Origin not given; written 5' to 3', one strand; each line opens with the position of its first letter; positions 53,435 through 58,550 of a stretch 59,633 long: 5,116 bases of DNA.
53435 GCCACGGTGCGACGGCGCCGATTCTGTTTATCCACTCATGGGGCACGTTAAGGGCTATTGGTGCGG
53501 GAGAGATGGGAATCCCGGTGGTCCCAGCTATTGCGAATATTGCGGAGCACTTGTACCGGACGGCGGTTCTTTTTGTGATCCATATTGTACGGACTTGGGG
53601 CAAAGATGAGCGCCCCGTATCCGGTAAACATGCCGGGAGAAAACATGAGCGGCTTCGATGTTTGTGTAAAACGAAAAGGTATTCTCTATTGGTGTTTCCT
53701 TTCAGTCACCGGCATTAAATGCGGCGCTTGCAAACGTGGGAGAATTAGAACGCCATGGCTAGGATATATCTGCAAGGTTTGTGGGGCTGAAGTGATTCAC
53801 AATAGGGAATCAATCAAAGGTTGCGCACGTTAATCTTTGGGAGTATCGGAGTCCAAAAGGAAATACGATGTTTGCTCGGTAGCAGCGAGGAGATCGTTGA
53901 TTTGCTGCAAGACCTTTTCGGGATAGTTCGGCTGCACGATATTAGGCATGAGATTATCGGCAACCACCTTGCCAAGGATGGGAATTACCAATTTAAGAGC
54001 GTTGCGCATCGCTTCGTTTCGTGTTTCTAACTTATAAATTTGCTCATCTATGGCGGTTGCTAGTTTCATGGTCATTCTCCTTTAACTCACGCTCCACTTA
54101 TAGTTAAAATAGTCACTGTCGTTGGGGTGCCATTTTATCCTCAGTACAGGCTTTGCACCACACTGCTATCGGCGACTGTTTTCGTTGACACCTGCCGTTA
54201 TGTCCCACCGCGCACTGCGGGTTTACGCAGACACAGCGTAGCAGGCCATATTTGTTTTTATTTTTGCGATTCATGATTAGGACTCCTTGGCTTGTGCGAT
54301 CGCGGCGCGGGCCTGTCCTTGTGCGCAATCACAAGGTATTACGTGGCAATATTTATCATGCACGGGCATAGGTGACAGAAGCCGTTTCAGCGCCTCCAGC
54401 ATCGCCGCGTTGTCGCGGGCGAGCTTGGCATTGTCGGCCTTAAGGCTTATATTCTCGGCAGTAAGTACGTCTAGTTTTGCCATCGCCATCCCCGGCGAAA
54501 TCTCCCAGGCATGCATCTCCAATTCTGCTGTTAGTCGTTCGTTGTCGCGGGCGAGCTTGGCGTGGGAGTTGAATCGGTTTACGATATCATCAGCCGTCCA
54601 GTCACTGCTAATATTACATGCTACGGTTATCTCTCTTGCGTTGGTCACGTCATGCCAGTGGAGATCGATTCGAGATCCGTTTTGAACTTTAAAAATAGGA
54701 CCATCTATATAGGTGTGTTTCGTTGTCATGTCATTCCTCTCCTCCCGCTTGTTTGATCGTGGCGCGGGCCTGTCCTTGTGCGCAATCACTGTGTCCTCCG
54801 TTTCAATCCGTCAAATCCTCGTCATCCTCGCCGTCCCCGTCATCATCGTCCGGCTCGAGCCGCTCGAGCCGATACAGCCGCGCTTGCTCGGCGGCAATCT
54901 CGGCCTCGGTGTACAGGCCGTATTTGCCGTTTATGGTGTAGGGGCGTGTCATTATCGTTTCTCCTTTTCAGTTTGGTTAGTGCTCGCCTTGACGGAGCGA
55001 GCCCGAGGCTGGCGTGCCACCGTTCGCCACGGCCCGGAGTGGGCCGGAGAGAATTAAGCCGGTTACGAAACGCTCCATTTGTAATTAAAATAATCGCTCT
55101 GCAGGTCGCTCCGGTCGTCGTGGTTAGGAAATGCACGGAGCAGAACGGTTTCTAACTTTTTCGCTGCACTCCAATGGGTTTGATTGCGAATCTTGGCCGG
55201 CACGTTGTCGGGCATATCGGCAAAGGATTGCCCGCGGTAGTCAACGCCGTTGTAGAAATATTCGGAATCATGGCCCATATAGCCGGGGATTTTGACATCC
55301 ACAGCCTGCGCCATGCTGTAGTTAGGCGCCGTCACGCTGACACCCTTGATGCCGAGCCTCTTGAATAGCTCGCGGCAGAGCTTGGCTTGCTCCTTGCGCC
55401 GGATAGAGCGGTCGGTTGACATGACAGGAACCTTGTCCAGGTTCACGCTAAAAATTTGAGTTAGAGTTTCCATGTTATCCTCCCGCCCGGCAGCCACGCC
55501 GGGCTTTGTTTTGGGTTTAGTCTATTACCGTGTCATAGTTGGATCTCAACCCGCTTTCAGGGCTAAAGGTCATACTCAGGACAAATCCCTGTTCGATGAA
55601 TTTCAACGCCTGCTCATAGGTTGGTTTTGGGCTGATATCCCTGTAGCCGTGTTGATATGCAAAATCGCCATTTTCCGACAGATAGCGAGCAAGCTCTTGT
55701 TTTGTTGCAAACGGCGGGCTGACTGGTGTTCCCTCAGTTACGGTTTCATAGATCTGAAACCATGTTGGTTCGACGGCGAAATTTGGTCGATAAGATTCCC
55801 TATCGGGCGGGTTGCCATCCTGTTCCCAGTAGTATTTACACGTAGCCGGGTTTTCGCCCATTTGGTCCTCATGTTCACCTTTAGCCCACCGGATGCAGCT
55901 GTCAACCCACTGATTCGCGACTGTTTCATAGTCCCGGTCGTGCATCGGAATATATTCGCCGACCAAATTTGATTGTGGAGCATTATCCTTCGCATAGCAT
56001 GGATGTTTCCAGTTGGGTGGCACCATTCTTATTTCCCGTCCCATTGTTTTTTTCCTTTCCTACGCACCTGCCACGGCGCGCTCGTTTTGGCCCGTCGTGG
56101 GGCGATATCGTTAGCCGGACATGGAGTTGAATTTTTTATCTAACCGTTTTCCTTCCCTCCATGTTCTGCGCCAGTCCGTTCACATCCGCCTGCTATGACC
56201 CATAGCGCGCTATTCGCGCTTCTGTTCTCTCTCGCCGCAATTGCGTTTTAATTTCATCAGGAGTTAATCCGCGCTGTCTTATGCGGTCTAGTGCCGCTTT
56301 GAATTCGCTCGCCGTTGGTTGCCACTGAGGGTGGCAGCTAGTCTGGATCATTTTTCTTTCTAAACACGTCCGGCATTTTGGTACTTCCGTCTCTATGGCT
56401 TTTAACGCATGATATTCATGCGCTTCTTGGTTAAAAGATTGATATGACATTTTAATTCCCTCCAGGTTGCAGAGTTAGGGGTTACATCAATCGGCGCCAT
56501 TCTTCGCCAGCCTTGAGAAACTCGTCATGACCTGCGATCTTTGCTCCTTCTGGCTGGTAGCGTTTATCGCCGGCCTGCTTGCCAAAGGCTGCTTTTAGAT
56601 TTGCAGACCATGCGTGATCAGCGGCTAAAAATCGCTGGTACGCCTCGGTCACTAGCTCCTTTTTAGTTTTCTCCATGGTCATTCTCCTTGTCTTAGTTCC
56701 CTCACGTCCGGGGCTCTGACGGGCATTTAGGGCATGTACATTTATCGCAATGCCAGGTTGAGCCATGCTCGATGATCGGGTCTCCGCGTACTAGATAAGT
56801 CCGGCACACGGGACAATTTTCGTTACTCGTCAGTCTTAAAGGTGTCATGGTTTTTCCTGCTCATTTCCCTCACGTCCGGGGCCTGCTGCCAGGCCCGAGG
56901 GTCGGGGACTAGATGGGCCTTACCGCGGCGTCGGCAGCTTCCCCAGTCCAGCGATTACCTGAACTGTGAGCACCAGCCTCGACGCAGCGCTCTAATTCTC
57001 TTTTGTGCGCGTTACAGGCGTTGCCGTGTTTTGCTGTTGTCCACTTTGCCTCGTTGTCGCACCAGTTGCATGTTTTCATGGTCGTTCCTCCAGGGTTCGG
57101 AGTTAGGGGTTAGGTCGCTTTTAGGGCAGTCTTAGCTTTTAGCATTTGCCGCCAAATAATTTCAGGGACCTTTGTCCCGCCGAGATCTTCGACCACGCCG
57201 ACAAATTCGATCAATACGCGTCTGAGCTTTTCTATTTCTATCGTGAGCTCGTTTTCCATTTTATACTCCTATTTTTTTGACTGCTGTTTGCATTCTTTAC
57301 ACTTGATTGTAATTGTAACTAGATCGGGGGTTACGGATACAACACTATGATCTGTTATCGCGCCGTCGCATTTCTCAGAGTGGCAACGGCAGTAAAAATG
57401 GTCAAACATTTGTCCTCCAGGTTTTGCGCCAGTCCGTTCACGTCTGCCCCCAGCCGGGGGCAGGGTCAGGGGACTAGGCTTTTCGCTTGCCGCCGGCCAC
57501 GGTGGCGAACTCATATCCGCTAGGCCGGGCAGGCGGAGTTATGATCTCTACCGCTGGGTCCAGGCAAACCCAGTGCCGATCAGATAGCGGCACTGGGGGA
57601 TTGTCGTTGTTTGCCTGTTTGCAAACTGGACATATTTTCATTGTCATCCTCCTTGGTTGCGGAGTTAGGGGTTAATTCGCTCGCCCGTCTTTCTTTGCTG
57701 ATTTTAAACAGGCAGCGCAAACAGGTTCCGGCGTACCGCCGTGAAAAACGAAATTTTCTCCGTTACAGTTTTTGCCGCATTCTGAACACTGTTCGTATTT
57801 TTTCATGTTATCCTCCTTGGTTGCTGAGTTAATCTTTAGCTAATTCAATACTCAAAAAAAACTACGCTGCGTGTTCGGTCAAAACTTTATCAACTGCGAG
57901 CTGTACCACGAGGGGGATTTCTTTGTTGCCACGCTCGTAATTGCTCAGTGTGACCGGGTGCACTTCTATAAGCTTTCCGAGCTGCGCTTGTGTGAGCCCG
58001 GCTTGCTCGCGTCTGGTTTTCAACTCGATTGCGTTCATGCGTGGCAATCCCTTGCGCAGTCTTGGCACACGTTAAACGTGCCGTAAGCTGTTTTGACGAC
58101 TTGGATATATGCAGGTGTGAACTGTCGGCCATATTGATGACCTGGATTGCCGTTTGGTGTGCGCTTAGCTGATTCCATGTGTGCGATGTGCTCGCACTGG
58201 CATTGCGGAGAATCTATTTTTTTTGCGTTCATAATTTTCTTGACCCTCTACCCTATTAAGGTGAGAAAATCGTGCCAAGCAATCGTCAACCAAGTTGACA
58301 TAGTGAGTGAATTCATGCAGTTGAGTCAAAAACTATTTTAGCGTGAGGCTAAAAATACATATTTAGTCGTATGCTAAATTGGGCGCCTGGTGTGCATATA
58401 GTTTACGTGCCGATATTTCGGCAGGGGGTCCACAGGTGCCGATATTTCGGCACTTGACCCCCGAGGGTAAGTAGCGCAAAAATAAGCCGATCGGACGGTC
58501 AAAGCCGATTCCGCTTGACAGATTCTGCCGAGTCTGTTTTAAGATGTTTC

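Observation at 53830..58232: Leftward operon: XRE HTH followed by an array of 44-85 aa zinc-ribbon genes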

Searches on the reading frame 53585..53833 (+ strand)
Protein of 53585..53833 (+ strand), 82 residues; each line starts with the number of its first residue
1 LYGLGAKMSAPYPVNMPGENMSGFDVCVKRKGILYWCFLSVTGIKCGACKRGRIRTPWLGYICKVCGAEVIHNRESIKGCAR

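Call 9: search_protein_families(library=pfam, max_evalue=0.1, proteins=[window:53585-53833:+])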
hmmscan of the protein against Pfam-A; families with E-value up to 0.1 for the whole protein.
window:53585-53833:+ (82 aa): 2 families
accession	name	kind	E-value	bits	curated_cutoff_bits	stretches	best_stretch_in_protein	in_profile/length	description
PF00053.31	EGF_laminin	-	0.047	14.3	21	0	25-56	11-41/49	Laminin EGF domain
PF03107.22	C1_2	-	0.066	14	26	1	44-68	18-41/48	C1 domain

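Call 11: search_protein_families(library=phrogs, max_evalue=0.01, proteins=[window:53585-53833:+])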
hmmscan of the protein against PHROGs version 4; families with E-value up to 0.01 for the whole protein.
window:53585-53833:+ (82 aa): 0 families

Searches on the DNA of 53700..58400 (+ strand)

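Call 5: search_dna_similar(query=window:53700-58400:+, collection=phages, mode=near, max_rows=30)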
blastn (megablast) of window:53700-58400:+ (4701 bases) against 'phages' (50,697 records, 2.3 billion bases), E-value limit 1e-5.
No match.

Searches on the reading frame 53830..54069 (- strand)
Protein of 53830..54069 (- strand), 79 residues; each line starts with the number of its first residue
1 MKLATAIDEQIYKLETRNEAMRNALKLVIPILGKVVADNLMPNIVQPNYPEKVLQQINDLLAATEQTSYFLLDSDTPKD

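Call 9: search_protein_families(library=pfam, max_evalue=0.1, proteins=[window:53830-54069:-])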
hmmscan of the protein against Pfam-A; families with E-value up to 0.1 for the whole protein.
window:53830-54069:- (79 aa): 0 families

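Call 11: search_protein_families(library=phrogs, max_evalue=0.01, proteins=[window:53830-54069:-])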
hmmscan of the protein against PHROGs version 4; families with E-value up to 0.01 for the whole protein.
window:53830-54069:- (79 aa): 0 families

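Call 87: search_protein_families(library=padloc, max_evalue=0.01, proteins=[window:53830-54069:-])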
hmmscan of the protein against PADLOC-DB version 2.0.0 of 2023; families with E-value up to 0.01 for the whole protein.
window:53830-54069:- (79 aa): 0 families

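Call 88: search_protein_families(library=ncbifam, max_evalue=0.01, proteins=[window:53830-54069:-])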
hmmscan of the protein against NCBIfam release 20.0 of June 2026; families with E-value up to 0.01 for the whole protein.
window:53830-54069:- (79 aa): 0 families

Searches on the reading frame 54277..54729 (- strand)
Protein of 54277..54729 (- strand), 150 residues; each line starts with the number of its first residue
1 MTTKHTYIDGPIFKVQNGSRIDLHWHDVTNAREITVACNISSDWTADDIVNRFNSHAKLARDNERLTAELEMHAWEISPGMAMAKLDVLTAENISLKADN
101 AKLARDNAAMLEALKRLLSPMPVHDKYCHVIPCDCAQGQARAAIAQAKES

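Call 9: search_protein_families(library=pfam, max_evalue=0.1, proteins=[window:54277-54729:-])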
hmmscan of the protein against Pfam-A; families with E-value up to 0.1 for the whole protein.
window:54277-54729:- (150 aa): 3 families
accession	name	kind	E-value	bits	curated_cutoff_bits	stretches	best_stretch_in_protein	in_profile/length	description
PF11747.13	RebB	-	0.0035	17.8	24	1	78-111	16-49/68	Killing trait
PF23404.1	FAZ1_C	-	0.02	15.5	27.6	0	58-72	13-27/35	FAZ1, C-terminal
PF21924.1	XRCC4_CC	-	0.032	14.8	27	0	88-117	20-49/78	XRCC4 coiled-coil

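Call 11: search_protein_families(library=phrogs, max_evalue=0.01, proteins=[window:54277-54729:-])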
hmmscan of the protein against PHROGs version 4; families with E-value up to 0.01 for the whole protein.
window:54277-54729:- (150 aa): 0 families

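Call 87: search_protein_families(library=padloc, max_evalue=0.01, proteins=[window:54277-54729:-])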
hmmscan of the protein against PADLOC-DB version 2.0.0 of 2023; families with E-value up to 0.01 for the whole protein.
window:54277-54729:- (150 aa): 0 families

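Call 88: search_protein_families(library=ncbifam, max_evalue=0.01, proteins=[window:54277-54729:-])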
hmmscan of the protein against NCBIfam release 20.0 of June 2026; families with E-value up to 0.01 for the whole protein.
window:54277-54729:- (150 aa): 0 families

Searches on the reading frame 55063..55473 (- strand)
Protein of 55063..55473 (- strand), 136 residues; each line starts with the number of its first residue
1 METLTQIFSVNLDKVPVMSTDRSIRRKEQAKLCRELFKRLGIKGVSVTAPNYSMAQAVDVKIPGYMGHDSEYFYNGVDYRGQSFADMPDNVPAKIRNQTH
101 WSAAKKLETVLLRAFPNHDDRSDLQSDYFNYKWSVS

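Call 9: search_protein_families(library=pfam, max_evalue=0.1, proteins=[window:55063-55473:-])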
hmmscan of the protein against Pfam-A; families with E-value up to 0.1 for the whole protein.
window:55063-55473:- (136 aa): 0 families

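Call 11: search_protein_families(library=phrogs, max_evalue=0.01, proteins=[window:55063-55473:-])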
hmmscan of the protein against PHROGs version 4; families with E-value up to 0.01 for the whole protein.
window:55063-55473:- (136 aa): 0 families

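Call 18: find_related_loci(query=window:55063-55473:-, collection=viral_contigs, flank=10000)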
Query window:55063-55473:- (136 aa) in viral_contigs; peptide patterns used: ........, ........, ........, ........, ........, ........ (x = any residue, [..] = any of these).
3 stretches matched a pattern, but none encodes a relative of the query by tblastn (E <= 1e-3).

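Call 87: search_protein_families(library=padloc, max_evalue=0.01, proteins=[window:55063-55473:-])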
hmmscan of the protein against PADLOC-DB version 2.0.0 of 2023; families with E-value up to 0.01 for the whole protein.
window:55063-55473:- (136 aa): 0 families

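Call 88: search_protein_families(library=ncbifam, max_evalue=0.01, proteins=[window:55063-55473:-])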
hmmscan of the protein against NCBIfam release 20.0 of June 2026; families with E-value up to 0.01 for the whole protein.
window:55063-55473:- (136 aa): 0 families

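Call 90: find_homologous_proteins(query=window:55063-55473:-, max_evalue=0.001)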
Query window:55063-55473:- (136 aa): 118 proteins with E <= 0.001 among 122 candidates.
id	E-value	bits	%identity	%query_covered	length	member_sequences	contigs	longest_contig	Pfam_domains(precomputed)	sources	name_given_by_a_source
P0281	2.7e-86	304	100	100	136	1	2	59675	-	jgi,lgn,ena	-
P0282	1.4e-68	247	81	99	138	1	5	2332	-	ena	-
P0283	4.4e-54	200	65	98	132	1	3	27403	-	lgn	-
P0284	6.5e-54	200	64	99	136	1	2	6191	-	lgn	-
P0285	1.2e-51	192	67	99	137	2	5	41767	-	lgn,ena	-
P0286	2.7e-49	185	67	99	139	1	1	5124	-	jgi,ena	-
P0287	2.9e-49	185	60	100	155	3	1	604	-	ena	-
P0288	4.0e-49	184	61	99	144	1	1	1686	-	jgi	-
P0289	1.5e-48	182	57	100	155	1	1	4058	-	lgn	-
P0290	1.8e-47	179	63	100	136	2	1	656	-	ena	-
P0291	5.3e-47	177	61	96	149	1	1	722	-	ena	-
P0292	7.2e-47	177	60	100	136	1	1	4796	-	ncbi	-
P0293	4.2e-43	165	57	96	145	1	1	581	-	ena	-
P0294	1.5e-42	163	57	100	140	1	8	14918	-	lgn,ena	-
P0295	4.4e-42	162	58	96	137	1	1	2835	-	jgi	-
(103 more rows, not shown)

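Call 92: find_encoding_contigs(protein=P0282, flank=6000, max_places=5)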
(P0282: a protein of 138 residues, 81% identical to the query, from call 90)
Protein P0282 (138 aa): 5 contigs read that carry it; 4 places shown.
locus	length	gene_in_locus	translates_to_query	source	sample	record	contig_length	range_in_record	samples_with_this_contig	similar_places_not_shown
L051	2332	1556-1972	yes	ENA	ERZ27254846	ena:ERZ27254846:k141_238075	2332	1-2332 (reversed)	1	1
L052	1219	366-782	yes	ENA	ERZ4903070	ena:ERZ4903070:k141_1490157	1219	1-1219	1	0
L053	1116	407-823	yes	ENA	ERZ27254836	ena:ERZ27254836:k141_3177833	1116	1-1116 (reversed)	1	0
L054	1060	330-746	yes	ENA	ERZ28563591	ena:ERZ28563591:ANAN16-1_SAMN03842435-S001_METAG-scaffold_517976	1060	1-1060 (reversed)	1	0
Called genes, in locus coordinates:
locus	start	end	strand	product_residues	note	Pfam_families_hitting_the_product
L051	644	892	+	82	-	-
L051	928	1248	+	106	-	-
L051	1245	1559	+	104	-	-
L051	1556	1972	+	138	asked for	-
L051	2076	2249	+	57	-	-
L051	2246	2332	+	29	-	?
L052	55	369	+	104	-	-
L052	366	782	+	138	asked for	-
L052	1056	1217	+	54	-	?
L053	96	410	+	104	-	-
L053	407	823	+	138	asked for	-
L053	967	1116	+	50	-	?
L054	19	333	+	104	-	-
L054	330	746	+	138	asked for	-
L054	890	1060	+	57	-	?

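Call 93: find_encoding_contigs(protein=P0289, flank=6000, max_places=3)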
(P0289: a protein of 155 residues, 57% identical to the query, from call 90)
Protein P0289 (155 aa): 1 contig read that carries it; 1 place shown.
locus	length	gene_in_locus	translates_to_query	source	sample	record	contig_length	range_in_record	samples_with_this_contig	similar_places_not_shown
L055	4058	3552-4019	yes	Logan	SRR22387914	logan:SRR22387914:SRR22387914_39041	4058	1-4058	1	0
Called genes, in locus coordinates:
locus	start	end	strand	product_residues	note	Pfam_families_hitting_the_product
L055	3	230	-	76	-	?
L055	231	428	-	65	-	-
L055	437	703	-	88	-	-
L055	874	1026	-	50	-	-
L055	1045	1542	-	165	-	-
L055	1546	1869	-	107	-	-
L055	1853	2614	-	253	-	-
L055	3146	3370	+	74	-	-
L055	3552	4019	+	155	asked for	-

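Call 94: find_encoding_contigs(protein=P0285, flank=8000, max_places=3)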
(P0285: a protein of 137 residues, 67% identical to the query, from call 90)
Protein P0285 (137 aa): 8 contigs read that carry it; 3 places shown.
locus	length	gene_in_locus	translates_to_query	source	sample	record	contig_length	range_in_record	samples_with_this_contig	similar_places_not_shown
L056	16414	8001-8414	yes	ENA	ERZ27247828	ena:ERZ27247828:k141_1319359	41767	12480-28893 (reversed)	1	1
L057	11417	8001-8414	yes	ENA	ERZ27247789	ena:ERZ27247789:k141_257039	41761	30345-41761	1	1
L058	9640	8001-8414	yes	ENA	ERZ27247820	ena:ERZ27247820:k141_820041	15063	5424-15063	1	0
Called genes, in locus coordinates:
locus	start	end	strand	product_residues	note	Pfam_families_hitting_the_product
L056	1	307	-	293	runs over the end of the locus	-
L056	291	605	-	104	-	PF25181:Phage_Bbp19 (weak)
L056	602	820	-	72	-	-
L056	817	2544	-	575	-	PF12236:Head-tail_con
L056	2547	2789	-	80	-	-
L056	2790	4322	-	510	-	-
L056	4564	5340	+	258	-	-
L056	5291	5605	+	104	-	-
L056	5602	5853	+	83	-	-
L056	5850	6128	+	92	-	-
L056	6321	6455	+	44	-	-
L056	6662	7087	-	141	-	-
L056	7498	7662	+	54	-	-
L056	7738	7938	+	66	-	-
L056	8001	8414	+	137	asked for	-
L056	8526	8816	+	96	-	-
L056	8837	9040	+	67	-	-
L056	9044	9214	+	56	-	-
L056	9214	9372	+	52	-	-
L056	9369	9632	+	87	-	-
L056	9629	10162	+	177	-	PF24703:DUF7666 (weak)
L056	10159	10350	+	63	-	-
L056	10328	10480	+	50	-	-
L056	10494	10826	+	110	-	-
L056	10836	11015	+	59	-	-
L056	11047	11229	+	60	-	PF13384:HTH_23 (weak), PF08279:HTH_11 (weak), PF13560:HTH_31 (weak), PF01381:HTH_3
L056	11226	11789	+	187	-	PF00805:Pentapeptide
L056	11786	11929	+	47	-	-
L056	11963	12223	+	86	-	-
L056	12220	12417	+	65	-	-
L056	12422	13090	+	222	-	-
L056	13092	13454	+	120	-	-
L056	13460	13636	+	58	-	-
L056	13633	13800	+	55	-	-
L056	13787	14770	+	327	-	PF13479:AAA_24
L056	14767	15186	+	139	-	-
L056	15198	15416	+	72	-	-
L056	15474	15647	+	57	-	-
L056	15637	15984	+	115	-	PF06356:DUF1064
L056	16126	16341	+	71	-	-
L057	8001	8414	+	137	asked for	-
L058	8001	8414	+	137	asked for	-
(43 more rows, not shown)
